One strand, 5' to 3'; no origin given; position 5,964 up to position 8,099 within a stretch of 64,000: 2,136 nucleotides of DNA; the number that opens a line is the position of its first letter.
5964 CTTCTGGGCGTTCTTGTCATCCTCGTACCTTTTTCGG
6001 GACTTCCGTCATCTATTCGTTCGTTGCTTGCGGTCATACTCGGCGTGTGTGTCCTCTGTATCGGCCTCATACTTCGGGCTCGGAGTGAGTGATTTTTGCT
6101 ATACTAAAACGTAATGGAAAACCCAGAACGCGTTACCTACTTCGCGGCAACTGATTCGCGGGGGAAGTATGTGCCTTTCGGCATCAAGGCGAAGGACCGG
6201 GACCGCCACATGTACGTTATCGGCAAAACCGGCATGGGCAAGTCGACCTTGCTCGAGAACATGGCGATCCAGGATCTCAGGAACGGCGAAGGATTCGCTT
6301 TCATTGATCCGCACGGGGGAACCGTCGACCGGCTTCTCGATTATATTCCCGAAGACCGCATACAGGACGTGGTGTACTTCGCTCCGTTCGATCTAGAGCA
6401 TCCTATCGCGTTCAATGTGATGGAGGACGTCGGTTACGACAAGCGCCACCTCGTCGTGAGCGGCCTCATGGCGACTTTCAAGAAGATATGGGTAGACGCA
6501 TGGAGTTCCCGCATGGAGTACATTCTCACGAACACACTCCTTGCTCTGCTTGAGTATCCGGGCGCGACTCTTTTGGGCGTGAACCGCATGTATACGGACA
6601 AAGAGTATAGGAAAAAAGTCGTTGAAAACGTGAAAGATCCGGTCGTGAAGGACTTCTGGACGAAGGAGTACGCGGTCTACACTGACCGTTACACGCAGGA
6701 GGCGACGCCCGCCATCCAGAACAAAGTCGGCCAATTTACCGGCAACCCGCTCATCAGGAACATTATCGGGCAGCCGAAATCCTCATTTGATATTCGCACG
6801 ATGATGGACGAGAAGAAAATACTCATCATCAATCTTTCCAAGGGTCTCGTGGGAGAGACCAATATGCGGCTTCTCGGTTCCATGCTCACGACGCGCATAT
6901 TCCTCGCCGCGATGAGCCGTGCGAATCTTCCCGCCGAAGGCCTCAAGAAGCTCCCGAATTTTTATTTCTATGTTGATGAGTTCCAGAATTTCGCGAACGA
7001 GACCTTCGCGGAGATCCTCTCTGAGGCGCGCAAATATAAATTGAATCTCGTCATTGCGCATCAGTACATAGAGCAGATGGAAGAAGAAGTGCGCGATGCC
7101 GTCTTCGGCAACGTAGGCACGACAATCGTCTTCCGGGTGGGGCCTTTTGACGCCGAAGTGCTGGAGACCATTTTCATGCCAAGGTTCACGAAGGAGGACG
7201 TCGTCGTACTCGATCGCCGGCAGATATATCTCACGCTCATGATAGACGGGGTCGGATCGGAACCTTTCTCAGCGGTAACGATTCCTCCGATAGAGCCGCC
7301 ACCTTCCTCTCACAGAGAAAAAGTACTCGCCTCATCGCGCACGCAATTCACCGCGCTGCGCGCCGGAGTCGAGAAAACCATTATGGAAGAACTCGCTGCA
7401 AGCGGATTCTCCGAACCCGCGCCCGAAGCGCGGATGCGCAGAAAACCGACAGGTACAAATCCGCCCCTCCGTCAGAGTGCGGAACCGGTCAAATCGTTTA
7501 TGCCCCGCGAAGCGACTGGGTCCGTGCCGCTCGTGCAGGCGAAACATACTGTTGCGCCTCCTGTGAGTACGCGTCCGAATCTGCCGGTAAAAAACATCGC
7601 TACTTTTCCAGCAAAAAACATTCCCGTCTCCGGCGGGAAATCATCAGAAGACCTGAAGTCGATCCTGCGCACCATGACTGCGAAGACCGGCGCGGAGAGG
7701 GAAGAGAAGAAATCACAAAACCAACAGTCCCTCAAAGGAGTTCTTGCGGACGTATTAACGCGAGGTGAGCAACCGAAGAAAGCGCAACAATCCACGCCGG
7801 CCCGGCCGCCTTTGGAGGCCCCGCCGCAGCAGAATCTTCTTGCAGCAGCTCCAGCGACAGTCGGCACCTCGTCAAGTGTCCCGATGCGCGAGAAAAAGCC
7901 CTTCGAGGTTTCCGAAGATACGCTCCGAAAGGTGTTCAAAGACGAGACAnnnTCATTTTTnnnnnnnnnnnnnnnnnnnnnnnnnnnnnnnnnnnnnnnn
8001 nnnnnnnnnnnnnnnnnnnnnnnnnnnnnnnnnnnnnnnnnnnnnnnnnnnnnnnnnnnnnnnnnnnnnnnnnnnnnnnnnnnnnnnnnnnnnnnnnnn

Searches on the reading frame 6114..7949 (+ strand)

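Call 86: search_protein_families(library=pfam, proteins=[window:6114-7949:+], max_evalue=0.001)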
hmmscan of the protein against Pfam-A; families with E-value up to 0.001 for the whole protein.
window:6114-7949:+ (612 aa): 5 families
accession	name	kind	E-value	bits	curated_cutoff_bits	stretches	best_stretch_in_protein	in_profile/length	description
PF10412.15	TrwB_AAD_bind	-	3.2e-09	36.6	20.5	1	26-343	11-311/387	Type IV secretion-system coupling protein DNA-binding domain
PF12696.13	TraG-D_C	-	7e-07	29.6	22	1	283-351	2-73/126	TraM recognition site of TraD and TraG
PF02534.20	T4SS-DNA_transf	-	1.6e-05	24.4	20.1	1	63-325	75-347/468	Type IV secretory system Conjugative DNA transfer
PF01935.23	DUF87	-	3e-05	24.7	23.2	1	20-260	12-218/220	Helicase HerA, central domain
PF13401.12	AAA_22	-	4.9e-05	24.1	27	0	29-76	4-52/130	AAA domain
